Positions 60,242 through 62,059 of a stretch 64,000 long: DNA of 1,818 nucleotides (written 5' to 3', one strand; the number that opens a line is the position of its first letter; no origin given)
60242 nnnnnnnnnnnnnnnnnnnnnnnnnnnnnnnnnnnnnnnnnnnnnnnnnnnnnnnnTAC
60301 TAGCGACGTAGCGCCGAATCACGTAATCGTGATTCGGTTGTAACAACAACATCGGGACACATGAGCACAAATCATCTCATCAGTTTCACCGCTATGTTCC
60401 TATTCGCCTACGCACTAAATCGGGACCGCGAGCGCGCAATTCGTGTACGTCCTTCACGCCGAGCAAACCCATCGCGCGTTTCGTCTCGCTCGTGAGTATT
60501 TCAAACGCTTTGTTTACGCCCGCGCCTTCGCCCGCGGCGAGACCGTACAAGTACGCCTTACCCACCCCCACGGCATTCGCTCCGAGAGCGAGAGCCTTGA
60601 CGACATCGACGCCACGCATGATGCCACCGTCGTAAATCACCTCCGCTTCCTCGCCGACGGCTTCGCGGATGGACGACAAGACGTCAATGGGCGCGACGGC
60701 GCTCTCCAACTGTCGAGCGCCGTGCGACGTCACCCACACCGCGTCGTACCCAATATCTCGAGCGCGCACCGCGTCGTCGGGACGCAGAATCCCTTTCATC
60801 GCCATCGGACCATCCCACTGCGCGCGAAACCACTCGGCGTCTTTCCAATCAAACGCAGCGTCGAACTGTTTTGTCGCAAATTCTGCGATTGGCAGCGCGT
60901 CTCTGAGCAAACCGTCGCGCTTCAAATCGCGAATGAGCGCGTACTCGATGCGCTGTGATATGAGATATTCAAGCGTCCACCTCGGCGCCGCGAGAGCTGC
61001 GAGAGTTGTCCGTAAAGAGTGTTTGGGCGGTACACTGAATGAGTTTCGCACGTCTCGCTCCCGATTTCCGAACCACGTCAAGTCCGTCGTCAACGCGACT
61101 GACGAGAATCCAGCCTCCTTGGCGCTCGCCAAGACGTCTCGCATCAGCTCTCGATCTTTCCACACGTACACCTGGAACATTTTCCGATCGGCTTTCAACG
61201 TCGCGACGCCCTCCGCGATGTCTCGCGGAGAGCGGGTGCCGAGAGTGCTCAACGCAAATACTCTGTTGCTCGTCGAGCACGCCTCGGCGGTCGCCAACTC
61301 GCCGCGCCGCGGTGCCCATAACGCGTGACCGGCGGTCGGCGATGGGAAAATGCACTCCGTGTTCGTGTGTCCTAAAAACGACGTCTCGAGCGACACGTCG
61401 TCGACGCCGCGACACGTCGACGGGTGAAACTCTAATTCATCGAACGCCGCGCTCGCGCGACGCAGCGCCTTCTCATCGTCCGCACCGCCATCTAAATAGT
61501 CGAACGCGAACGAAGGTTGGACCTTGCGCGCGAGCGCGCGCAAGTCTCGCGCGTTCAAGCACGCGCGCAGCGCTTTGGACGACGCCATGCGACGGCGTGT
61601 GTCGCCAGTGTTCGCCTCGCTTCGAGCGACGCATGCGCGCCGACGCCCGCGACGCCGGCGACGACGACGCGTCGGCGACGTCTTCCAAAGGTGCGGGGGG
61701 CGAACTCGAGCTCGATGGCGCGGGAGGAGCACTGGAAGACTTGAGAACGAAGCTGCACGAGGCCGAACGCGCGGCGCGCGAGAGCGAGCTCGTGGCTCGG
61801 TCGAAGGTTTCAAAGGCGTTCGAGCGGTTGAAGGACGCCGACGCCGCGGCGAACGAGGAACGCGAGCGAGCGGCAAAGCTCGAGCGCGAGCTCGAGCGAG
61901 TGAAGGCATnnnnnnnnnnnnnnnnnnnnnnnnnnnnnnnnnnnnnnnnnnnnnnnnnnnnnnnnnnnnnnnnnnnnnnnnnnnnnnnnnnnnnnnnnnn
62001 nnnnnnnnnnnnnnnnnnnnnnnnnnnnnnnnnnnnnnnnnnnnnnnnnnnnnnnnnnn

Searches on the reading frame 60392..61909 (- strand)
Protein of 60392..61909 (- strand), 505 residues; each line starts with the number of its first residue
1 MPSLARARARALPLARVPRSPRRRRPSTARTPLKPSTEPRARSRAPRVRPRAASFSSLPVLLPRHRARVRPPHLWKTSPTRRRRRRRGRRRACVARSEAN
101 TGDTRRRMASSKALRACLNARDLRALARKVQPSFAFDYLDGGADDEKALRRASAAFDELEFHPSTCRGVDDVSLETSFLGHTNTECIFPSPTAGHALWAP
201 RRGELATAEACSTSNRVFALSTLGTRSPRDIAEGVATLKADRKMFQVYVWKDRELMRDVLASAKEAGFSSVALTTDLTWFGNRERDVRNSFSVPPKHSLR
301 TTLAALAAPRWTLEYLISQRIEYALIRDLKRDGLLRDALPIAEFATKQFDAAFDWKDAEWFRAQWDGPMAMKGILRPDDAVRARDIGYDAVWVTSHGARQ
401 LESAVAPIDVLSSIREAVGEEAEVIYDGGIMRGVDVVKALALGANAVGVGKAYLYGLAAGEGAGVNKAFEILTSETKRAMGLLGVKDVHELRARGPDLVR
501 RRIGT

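Call 25: search_protein_families(library=pfam, proteins=[window:60392-61909:-], max_evalue=0.01)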
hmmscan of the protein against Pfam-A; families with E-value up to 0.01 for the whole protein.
window:60392-61909:- (505 aa): 4 families
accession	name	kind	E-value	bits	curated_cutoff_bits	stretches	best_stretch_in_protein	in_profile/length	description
PF01070.24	FMN_dh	-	3.6e-116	388.5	24.9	1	127-493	1-345/350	FMN-dependent dehydrogenase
PF01645.23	Glu_synthase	-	3.2e-05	23.7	20.4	1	416-454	270-308/369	Conserved region in glutamate synthase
PF00478.31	IMPDH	-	5.5e-05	22.8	25.6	1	412-452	198-238/345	IMP dehydrogenase / GMP reductase domain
PF03060.21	NMO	-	0.0024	17.8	28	1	407-455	181-227/331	Nitronate monooxygenase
